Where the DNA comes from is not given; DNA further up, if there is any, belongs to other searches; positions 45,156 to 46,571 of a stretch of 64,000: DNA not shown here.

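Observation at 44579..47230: PatA-like acyltransferase + PimA/PIG-A-like GT4 + deacetylase: a bacterial GPI-like glycolipid route?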

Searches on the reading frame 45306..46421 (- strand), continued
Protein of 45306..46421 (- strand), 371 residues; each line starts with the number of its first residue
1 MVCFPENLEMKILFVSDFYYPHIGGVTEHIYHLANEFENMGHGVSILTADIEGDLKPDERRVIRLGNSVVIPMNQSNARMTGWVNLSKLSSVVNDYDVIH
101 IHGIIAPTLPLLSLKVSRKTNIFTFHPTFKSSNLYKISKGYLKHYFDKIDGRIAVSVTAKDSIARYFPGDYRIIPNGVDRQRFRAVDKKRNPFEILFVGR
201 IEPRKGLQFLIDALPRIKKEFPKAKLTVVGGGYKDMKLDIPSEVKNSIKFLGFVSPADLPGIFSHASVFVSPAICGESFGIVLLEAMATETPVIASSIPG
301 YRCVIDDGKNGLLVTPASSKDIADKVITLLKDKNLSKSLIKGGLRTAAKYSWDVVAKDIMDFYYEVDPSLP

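Call 49: find_related_loci(query=A1, collection=genome_contigs, flank=8000)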
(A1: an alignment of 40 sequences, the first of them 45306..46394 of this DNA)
Query A1 (362 aa) in genome_contigs; peptide patterns used: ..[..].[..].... (x = any residue, [..] = any of these).
600 stretches matched a pattern (row limit reached: there are more); 598 encode a relative of the query (tblastn E <= 1e-3); the best 80 are kept; 80 distinct loci.
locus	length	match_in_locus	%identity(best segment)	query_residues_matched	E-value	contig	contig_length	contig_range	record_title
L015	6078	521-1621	44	1-357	4e-96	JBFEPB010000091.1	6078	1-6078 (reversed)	MAG: bacterium isolate Mix_mud04.2021.02.61 k141_931310_length_6078_cov_6.0000, whole genome shotgun sequence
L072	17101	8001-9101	43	1-357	3e-94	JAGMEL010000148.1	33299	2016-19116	MAG: candidate division WOR-3 bacterium isolate RS_18_8 ZL530.bin.8.fa_148, whole genome shotgun sequence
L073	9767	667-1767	43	1-357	5e-93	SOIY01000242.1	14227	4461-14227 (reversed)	MAG: Candidatus Stahlbacteria bacterium isolate E29_bin50 NODE_1088_length_14227_cov_31.855137, whole genome shotgun seq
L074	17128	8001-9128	45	1-361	2e-92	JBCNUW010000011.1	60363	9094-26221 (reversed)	MAG: Candidatus Hydrothermales bacterium isolate DT_Bin_18 contig11, whole genome shotgun sequence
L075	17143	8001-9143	43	1-360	2e-90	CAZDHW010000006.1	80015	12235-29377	MAG TPA_asm: uncultured bacterium isolate SRP104967_co1_12 genome assembly, contig: NODE_70_length_80015_cov_30.310268,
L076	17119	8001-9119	42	1-357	8e-90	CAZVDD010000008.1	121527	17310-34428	MAG TPA_asm: uncultured bacterium isolate SRP231805_co4_173 genome assembly, contig: k141_310233, whole genome shotgun s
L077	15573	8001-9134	42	1-362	1e-89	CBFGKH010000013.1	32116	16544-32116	MAG: candidate division WOR-3 bacterium isolate SZTDM_202207_bins_15.1 genome assembly, contig: NODE_13_length_32116_cov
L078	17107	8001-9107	44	3-357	7e-89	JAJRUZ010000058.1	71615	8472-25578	MAG: candidate division WOR-3 bacterium isolate Dive96_bin10.253 k141_2572935, whole genome shotgun sequence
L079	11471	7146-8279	42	1-362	2e-88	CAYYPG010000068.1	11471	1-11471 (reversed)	MAG TPA_asm: uncultured bacterium isolate binchicken_co40_72 genome assembly, contig: NODE_2779_length_11471_cov_27.6917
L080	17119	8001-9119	41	1-357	4e-86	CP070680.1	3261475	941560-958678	MAG: candidate division WOR-3 bacterium isolate bin69 chromosome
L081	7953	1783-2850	43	1-354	2e-85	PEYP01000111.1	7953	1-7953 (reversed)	MAG: bacterium (Candidatus Stahlbacteria) CG08_land_8_20_14_0_20_40_26 CG08_land_8_20_14_0.20_scaffold_11378_c, whole ge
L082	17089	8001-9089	42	1-354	1e-79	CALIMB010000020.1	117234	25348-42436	MAG: uncultured Thermomicrobium sp. isolate S1_Bin_Bin_138_sub_1 genome assembly, contig: c_000000143181, whole genome s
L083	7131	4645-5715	43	1-357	1e-79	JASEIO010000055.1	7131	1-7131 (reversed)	MAG: bacterium isolate Yes71-08 NODE_55_length_7131_cov_30.000848, whole genome shotgun sequence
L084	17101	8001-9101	41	1-354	2e-79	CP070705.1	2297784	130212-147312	MAG: candidate division WOR-3 bacterium isolate bin53 chromosome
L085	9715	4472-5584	38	1-357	1e-79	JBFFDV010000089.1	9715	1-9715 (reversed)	MAG: Anaerolineae bacterium isolate Mix_mud13.2021.11.53 k141_2377080_length_9715_cov_9.1570, whole genome shotgun seque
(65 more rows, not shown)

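Call 52: search_protein_families(library=ncbifam, proteins=[L013:11196-12416:+, L068:11146-12498:+, L068:14316-15284:+, L068:13381-14316:+, L068:12509-13384:+], max_evalue=0.001)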
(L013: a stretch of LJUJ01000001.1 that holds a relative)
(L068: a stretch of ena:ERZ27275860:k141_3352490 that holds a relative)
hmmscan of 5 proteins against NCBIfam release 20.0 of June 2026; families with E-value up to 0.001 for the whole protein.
L013:11196-12416:+ (406 aa): 13 families
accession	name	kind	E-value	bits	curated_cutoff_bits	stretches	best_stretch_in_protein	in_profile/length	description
TIGR00900.1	2A0121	subfamily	3.5e-40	138.5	319.6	1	18-366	32-360/364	H+ Antiporter protein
NF006386.0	PRK08633.1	equivalog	8.9e-24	83.3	1221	1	9-387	36-402/1147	acyl-[ACP]--phospholipid O-acyltransferase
NF000245.1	macrolide_MefA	exception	6.1e-16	58.5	675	1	19-391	43-395/405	macrolide efflux MFS transporter Mef(A)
NF008397.0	PRK11195.1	equivalog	5.6e-13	48.7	297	1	3-387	20-388/414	lysophospholipid transporter LplT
TIGR00880.1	2_A_01_02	superfamily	3.2e-12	46.8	131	2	259-393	4-138/141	multidrug resistance protein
NF007792.0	PRK10489.1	equivalog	1.1e-11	44.4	324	1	39-393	71-399/419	enterobactin transporter EntS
NF000051.1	macrolide_MefB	exception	6.2e-09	35.3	800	1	18-391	44-394/409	macrolide efflux MFS transporter Mef(B)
NF005291.0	PRK06814.1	equivalog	3.6e-07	28.5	1349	1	22-291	55-296/1140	acyl-[ACP]--phospholipid O-acyltransferase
NF000246.1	macrolide_MefC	exception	1.1e-06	28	870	1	26-383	49-386/407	macrolide efflux MFS transporter Mef(C)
NF012178.0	tet_MFS_V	exception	1.1e-06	28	640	1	19-388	42-393/409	tetracycline efflux MFS transporter Tet(V)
NF052575.1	MFS_efflux_Tap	equivalog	0.00016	20.8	625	1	28-387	47-389/401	multidrug efflux MFS transporter Tap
TIGR00881.1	2A0104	subfamily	0.0003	20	407.75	1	238-402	15-177/379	phosphoglycerate transporter protein PgtP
TIGR00895.1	2A0115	subfamily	0.00082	18.4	418.55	1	235-389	34-188/398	aromatic acid/H+ symport family MFS transporter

L068:11146-12498:+ (450 aa): 14 families
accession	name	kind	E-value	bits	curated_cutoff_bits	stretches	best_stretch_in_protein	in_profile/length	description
TIGR00900.1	2A0121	subfamily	7.2e-49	167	319.6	1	15-403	1-363/364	H+ Antiporter protein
NF006386.0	PRK08633.1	equivalog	1.9e-20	72.3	1221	1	53-420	52-403/1147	acyl-[ACP]--phospholipid O-acyltransferase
NF007792.0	PRK10489.1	equivalog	2e-14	53.4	324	2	67-176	71-177/419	enterobactin transporter EntS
NF008397.0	PRK11195.1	equivalog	3.4e-14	52.7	297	1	14-358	4-329/414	lysophospholipid transporter LplT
NF000051.1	macrolide_MefB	exception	7.6e-11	41.6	800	1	13-166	9-163/409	macrolide efflux MFS transporter Mef(B)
TIGR00880.1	2_A_01_02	superfamily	1.3e-10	41.5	131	2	55-198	5-135/141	multidrug resistance protein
NF005291.0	PRK06814.1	equivalog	1e-09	36.9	1349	1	5-170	3-172/1140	acyl-[ACP]--phospholipid O-acyltransferase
NF000245.1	macrolide_MefA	exception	5.1e-09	35.7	675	1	14-142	10-138/405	macrolide efflux MFS transporter Mef(A)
NF052575.1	MFS_efflux_Tap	equivalog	4.5e-07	29.2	625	1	51-167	42-163/401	multidrug efflux MFS transporter Tap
TIGR00895.1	2A0115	subfamily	1.7e-06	27.2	418.55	1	253-419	16-184/398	aromatic acid/H+ symport family MFS transporter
NF012178.0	tet_MFS_V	exception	2.8e-06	26.7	640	1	9-420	4-391/409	tetracycline efflux MFS transporter Tet(V)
TIGR00881.1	2A0104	subfamily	6.2e-05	22.2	407.75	1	271-422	14-166/379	phosphoglycerate transporter protein PgtP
NF008586.0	PRK11551.1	equivalog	0.00052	19.1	410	0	55-214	54-199/406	3-(3-hydroxy-phenyl)propionate transporter MhpT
TIGR00898.1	2A0119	subfamily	0.00083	18.3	550.75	1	291-400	130-235/506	cation transport protein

L068:14316-15284:+ (322 aa): 17 families
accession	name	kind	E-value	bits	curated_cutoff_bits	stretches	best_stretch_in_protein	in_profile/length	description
NF009516.0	PRK12875.1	equivalog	3e-19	69.2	205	1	73-261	70-255/292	prenyltransferase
NF005742.0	PRK07566.1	equivalog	3.2e-17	62.6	313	1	20-254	32-267/315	chlorophyll synthase ChlG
TIGR01476.1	chlor_syn_BchG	subfamily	1.9e-15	57.1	212.3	1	58-255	38-239/283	(bacterio)chlorophyll synthase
NF009525.0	PRK12887.1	equivalog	1.2e-14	54.4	226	1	56-243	52-247/310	homogentisate phytyltransferase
NF009523.0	PRK12884.1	equivalog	1.1e-11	44.5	269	1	59-241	39-217/279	prenyltransferase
NF004749.0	PRK06080.1-1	equivalog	2.6e-10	39.9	277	1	126-255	131-261/311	1,4-dihydroxy-2-naphthoate polyprenyltransferase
NF009058.0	PRK12392.1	subfamily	3.9e-10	39.3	494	1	59-236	53-239/333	bacteriochlorophyll c synthase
NF009608.0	PRK13105.1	equivalog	1.3e-09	37.7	217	1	72-263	57-251/291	prenyltransferase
TIGR02056.1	ChlG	equivalog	9.7e-09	35.2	436.45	1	10-241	11-247/306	chlorophyll synthase ChlG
NF010119.0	PRK13595.1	equivalog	2.8e-08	33.6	248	1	24-284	20-275/292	prenyltransferase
NF004751.0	PRK06080.1-3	equivalog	3.7e-08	33.3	264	1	170-289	165-288/296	1,4-dihydroxy-2-naphthoate polyprenyltransferase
NF004617.0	PRK05951.1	equivalog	2.4e-07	30.2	239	1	59-260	51-265/306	prenyltransferase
NF009513.0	PRK12872.1-3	equivalog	1.8e-06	27.7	288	1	68-247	64-239/293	prenyltransferase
NF009521.0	PRK12882.1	equivalog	2.2e-05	23.8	296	1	61-242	43-221/280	geranylgeranylglycerol-phosphate geranylgeranyltransferase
NF006088.0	PRK08238.1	equivalog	4.4e-05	22.3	351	1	44-157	214-326/482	UbiA family prenyltransferase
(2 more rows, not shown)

L068:13381-14316:+ (311 aa): 10 families
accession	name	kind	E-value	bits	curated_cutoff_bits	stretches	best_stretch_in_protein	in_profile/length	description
TIGR03938.2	deacetyl_PgaB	equivalog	1e-22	80.2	321.9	1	41-171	5-143/621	poly-beta-1,6-N-acetyl-D-glucosamine N-deacetylase PgaB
TIGR03933.1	PIA_icaB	equivalog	2.8e-19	69.6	248.35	1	60-249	37-227/245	intercellular adhesin biosynthesis polysaccharide N-deacetylase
TIGR02764.1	spore_ybaN_pdaB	equivalog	7e-12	45.5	237.4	1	98-227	8-122/191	polysaccharide deacetylase family sporulation protein PdaB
NF011177.0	PRK14582.1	equivalog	1.5e-10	40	923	1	64-173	75-188/671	poly-beta-1,6-N-acetyl-D-glucosamine N-deacetylase PgaB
NF011176.0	PRK14581.1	equivalog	4.4e-10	38.3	1091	1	66-174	77-189/673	poly-beta-1,6-N-acetyl-D-glucosamine N-deacetylase PgaB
TIGR04243.1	nodulat_NodB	equivalog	1.4e-08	34.5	240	1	158-227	49-119/197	chitooligosaccharide deacetylase NodB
TIGR02884.1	spore_pdaA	equivalog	2.7e-08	33.8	298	1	156-228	82-155/224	delta-lactam-biosynthetic de-N-acetylase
TIGR02873.1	spore_ylxY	hypoth_equivalog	4e-07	29.5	391.5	1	155-226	128-200/268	probable sporulation protein, polysaccharide deacetylase family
NF050820.1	PolSacchBiosHfsH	equivalog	3.3e-06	27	400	1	98-212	36-142/249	oligosaccharide deacetylase HfsH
NF045821.1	PgAcgDacpgdA1_Bac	equivalog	3.5e-05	22.8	400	0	158-223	135-200/282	peptidoglycan-N-acetylglucosamine deacetylase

L068:12509-13384:+ (291 aa): 13 families
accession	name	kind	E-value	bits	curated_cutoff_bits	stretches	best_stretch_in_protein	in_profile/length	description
NF005919.0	PRK07920.1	equivalog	3.2e-41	141.4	209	1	3-285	17-292/311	phosphatidylinositol mannoside acyltransferase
NF006270.0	PRK08419.1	equivalog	1.9e-26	93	248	1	7-284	16-286/298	lipid A biosynthesis lauroyl acyltransferase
NF005120.0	PRK06553.1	equivalog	1.4e-16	60.8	273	1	81-282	109-302/308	lipid A biosynthesis lauroyl acyltransferase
NF006437.0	PRK08733.1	equivalog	3.9e-13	49.2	540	1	3-284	26-292/306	LpxL/LpxP family Kdo(2)-lipid IV(A) lauroyl/palmitoleoyl acyltransferase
NF006487.0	PRK08905.1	equivalog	6.2e-13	48.4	281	1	7-280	9-267/290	lysophospholipid acyltransferase family protein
NF005150.0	PRK06628.1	equivalog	3.6e-12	46.3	350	1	71-283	83-285/290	lipid A biosynthesis lauroyl acyltransferase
NF004190.0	PRK05645.1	equivalog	5.2e-09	35.6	377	1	80-280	88-278/295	lysophospholipid acyltransferase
NF004569.0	PRK05906.1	equivalog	6.8e-09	35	439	1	104-281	139-307/454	lipid A biosynthesis lauroyl acyltransferase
TIGR02207.1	lipid_A_htrB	subfamily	7.4e-09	35.4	297.8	1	7-281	24-286/303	LpxL/LpxP family Kdo(2)-lipid IV(A) lauroyl/palmitoleoyl acyltransferase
NF004191.0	PRK05646.1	equivalog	6.6e-06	25.5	491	1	9-281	29-290/310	lipid A biosynthesis lauroyl acyltransferase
NF006432.0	PRK08706.1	equivalog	0.00028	20.3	384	0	7-282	10-274/289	lipid A biosynthesis lauroyl acyltransferase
NF005952.0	PRK08025.1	equivalog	0.00058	19.1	517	0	11-283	32-291/306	kdo(2)-lipid IV(A) palmitoleoyltransferase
NF006438.0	PRK08734.1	equivalog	0.00075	18.6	363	0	8-129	17-137/305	lauroyl acyltransferase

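Call 85: predict_structure(alignment_id=A2)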
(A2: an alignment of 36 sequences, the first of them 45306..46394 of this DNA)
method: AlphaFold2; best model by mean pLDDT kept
length: 362 residues; sequences in the alignment: 36
mean_pLDDT: 90.4   pTM: 0.88
mean pLDDT of the five models: 90.4, 90.0, 87.6, 87.0, 86.2
residues with pLDDT >= 90: 250; 70-90: 87; 50-70: 22; < 50: 3
segments of 3 or more residues with pLDDT < 50: none
pLDDT, mean of each block of 10 residues (from residue 1): 93 73 94 96 74 91 60 92 98 78 93 90 83 87 92 90 93 82 93 92 98 97 75 96 88 95 91 95 97 96 98 98 97 98 97 97 94
secondary structure, 60 per line:
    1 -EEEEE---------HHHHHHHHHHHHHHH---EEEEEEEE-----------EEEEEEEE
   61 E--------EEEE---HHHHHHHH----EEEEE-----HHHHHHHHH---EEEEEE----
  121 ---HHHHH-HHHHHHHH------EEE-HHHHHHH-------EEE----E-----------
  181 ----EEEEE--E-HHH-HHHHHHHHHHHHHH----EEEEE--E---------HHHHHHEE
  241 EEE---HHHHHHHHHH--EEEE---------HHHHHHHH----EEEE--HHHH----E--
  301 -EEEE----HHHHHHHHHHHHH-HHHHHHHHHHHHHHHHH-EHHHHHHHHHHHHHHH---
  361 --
elements in order: E2-6 H16-30 E34-41 E53-61 E70-73 H77-84 E89-93 H99-107 E111-116 H124-128 H130-137 E144-146 H148-154 E162-164 E185-189 H198-211 E216-220 H233-238 E239-243 H247-256 E259-262 H272-279 E284-287 H290-293 E302-305 H310-322 H324-340 H343-357

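Call 89: fold_search(model_id=the predicted structure, library=pdb)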
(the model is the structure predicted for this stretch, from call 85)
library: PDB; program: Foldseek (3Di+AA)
matches with E <= 10: 1543; with E <= 0.001: 480
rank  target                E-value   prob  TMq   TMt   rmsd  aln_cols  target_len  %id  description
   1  4n9w                  1.4e-25  1.00  0.79  0.79   4.3       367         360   32  Crystal structure of phosphatidyl mannosyltransferase PimA (released 2014-11-12)
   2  2gej                  4.3e-25  1.00  0.80  0.80   4.2       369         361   31  Crystal Structure of phosphatidylinositol mannosyltransferase (PimA) from Mycobacterium smegmatis in complex with GDP-Ma (released 2007-04-03)
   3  4nc9_A                7.4e-23  1.00  0.76  0.75   5.7       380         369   30  Crystal structure of phosphatidyl mannosyltransferase PimA (released 2014-11-12)
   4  4nc9_D                1.4e-22  1.00  0.75  0.76   5.8       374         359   28  Crystal structure of phosphatidyl mannosyltransferase PimA (released 2014-11-12)
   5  4nc9_B                2.4e-22  1.00  0.72  0.73   9.6       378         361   30  Crystal structure of phosphatidyl mannosyltransferase PimA (released 2014-11-12)
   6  6n1x                  2.6e-20  1.00  0.76  0.73   4.7       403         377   20  BshA from Staphylococcus aureus complexed with UDP and N-acetylglucosamine (released 2019-08-21)
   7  3c48_B                3.0e-20  1.00  0.49  0.45  10.3       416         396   22  Structure of the retaining glycosyltransferase MshA: The first step in mycothiol biosynthesis. Organism: Corynebacteri (released 2008-03-25)
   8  3c4q_A                5.9e-20  1.00  0.71  0.66   5.5       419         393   22  Structure of the retaining glycosyltransferase MshA : The first step in mycothiol biosynthesis. Organism : Corynebacte (released 2008-04-01)
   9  6d9t                  7.0e-20  1.00  0.76  0.73   4.3       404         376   19  BshA from Staphylococcus aureus complexed with UDP (released 2019-05-08)
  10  3c48_A                2.3e-19  1.00  0.50  0.46  10.7       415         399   22  Structure of the retaining glycosyltransferase MshA: The first step in mycothiol biosynthesis. Organism: Corynebacteri (released 2008-03-25)
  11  5d00_B                3.6e-19  1.00  0.72  0.72   5.7       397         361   19  Crystal structure of BshA from B. subtilis complexed with N-acetylglucosaminyl-malate and UMP (released 2016-09-07)
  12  3mbo_D                7.1e-19  1.00  0.78  0.76   4.2       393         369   20  Crystal Structure of the Glycosyltransferase BaBshA bound with UDP and L-malate (released 2010-09-29)
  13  7qsg_A                8.3e-19  1.00  0.76  0.73   4.6       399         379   19  Methylmannose polysaccharide mannosyltransferase from M. hassiacum (released 2023-01-25)
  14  5d00_A                1.1e-18  1.00  0.70  0.70   6.0       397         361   18  Crystal structure of BshA from B. subtilis complexed with N-acetylglucosaminyl-malate and UMP (released 2016-09-07)
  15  4nc9_C                2.7e-18  1.00  0.71  0.74   8.0       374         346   27  Crystal structure of phosphatidyl mannosyltransferase PimA (released 2014-11-12)
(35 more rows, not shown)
